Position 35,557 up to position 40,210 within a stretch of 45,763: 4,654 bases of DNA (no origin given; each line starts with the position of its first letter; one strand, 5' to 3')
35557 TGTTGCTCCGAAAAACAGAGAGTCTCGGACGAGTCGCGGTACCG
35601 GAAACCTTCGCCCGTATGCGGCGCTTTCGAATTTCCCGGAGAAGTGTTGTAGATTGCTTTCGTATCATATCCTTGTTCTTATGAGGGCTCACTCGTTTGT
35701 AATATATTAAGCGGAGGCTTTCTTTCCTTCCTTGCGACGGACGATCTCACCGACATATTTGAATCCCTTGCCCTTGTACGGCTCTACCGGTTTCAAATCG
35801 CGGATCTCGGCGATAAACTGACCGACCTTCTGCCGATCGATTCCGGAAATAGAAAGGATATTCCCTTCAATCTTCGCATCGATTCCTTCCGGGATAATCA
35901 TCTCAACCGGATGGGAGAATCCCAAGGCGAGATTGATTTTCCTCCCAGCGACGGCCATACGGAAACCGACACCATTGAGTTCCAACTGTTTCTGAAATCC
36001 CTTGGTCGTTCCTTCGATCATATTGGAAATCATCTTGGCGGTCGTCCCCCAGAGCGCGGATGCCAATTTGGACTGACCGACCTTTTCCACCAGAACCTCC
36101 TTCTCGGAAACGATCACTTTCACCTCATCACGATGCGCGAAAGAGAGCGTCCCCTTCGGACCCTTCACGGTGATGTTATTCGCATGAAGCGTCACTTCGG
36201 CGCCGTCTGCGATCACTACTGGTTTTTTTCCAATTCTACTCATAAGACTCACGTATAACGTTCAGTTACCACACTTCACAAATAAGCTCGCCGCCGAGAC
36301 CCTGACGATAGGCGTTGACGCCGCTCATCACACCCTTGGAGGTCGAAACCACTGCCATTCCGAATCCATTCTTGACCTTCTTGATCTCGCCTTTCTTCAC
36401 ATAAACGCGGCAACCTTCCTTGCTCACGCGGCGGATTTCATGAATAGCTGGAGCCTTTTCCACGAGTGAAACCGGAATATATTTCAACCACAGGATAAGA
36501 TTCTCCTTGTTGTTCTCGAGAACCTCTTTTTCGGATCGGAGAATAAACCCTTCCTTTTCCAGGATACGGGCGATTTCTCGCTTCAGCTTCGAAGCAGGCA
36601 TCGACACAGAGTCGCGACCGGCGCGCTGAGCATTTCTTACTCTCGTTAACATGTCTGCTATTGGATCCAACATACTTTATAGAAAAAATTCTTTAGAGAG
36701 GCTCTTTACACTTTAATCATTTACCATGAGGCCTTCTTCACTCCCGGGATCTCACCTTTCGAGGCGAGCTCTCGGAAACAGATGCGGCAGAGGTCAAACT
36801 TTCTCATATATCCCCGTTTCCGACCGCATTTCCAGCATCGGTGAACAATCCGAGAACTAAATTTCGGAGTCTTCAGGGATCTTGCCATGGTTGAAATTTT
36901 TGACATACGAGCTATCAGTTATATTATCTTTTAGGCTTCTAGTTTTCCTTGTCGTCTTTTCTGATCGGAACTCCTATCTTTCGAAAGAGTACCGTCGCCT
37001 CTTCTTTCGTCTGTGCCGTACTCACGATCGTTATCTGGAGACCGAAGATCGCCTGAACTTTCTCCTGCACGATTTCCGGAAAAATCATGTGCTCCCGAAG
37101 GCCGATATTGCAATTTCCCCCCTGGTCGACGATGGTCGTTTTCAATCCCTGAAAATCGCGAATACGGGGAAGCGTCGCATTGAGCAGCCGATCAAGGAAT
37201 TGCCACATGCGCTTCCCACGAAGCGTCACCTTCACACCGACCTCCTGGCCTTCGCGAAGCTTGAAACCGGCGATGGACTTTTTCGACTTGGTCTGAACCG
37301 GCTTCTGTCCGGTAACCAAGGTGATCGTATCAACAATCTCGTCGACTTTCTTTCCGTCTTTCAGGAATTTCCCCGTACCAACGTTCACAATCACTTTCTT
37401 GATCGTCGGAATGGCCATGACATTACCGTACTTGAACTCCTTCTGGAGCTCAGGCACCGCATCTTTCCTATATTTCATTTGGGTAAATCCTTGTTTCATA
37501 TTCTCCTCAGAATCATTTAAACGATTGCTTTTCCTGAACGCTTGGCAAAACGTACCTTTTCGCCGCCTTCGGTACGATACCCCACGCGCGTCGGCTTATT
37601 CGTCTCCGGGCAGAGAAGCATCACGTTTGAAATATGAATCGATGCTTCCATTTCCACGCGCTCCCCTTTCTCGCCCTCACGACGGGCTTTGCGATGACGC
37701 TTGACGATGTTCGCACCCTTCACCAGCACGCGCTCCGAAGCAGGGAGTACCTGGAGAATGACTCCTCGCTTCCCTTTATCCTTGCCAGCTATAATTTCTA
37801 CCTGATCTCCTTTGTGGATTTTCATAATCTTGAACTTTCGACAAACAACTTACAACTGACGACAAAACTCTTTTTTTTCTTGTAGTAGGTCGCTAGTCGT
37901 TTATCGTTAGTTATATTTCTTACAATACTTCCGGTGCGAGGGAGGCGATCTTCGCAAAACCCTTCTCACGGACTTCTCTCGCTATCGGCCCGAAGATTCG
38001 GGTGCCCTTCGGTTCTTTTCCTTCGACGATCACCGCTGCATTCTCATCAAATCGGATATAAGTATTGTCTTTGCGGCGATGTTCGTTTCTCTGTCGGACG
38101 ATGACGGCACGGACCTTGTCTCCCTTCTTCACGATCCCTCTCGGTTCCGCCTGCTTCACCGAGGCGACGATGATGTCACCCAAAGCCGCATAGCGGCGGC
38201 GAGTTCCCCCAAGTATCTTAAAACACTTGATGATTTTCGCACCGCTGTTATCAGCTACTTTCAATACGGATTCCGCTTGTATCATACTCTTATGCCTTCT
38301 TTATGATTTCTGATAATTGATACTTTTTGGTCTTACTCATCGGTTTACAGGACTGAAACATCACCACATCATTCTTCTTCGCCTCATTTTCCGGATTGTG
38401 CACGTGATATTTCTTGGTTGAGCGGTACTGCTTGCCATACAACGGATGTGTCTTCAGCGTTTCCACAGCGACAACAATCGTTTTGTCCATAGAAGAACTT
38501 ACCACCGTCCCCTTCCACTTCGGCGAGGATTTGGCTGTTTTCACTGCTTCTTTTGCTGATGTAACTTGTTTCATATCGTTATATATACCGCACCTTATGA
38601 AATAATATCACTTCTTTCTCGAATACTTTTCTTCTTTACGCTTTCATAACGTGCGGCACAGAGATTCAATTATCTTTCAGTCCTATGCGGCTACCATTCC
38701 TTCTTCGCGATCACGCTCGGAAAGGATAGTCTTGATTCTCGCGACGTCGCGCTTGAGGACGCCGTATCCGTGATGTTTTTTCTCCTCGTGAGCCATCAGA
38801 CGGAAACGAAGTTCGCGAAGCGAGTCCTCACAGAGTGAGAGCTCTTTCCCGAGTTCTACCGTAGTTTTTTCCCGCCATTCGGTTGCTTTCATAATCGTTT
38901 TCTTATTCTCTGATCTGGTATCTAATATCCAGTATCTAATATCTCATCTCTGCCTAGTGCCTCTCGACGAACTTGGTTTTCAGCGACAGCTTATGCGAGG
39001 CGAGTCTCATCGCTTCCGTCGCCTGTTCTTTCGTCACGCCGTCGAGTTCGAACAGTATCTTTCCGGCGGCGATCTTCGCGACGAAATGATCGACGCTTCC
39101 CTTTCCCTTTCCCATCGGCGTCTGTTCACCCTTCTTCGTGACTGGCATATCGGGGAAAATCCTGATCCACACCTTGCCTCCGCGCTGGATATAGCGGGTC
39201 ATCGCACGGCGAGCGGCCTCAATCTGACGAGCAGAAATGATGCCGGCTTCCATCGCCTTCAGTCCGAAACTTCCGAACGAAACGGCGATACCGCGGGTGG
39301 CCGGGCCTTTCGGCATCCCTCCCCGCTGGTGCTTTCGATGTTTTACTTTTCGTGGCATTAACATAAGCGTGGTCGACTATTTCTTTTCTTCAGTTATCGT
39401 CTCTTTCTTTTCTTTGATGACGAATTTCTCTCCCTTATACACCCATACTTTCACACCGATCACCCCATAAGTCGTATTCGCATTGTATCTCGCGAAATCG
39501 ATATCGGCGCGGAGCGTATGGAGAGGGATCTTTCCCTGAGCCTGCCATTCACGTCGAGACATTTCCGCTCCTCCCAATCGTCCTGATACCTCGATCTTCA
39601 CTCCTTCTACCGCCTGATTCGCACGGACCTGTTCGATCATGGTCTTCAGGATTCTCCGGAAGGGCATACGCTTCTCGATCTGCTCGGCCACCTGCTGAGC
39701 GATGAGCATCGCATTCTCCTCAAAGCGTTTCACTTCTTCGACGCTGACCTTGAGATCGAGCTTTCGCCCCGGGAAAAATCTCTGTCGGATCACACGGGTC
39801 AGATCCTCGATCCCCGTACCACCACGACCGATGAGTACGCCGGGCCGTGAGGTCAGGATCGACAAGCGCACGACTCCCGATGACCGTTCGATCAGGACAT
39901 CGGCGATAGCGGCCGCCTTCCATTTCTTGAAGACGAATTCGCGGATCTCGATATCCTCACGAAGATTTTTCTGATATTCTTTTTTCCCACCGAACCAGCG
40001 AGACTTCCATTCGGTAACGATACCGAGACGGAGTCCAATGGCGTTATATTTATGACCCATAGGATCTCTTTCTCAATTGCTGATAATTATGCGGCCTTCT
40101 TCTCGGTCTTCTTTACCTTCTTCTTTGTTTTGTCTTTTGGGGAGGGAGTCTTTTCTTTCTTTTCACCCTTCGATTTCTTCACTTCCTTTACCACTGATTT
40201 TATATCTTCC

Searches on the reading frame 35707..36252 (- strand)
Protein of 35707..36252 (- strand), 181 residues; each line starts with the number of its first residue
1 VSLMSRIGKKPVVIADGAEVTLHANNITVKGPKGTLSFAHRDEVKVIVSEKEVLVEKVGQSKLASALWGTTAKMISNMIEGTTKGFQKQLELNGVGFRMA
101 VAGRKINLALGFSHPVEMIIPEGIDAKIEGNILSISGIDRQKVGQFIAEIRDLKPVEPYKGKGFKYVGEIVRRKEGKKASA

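Call 79: search_protein_families(library=pfam, proteins=[window:35707-36252:-], max_evalue=0.00001)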
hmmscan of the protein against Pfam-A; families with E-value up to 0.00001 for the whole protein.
window:35707-36252:- (181 aa): 1 family
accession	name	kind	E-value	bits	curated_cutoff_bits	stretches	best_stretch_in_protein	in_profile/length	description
PF00347.28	Ribosomal_L6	-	2.6e-29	102.3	27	2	94-166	2-79/80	Ribosomal protein L6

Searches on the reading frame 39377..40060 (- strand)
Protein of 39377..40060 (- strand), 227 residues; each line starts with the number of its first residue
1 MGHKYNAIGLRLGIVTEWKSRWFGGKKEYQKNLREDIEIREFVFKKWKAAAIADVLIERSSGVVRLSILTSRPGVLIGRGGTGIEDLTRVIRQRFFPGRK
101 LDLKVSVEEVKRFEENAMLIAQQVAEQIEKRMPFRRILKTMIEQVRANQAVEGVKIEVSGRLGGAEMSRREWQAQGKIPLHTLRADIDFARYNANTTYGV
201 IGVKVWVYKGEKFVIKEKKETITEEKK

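Call 79: search_protein_families(library=pfam, proteins=[window:39377-40060:-], max_evalue=0.00001)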
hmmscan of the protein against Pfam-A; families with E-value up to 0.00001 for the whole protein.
window:39377-40060:- (227 aa): 2 families
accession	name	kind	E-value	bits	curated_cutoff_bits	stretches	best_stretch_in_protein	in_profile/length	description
PF00189.25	Ribosomal_S3_C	-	1.1e-30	106.4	34.1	1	124-207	1-83/83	Ribosomal protein S3, C-terminal domain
PF07650.23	KH_2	-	8.4e-14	51.6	22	1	38-113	1-76/78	KH domain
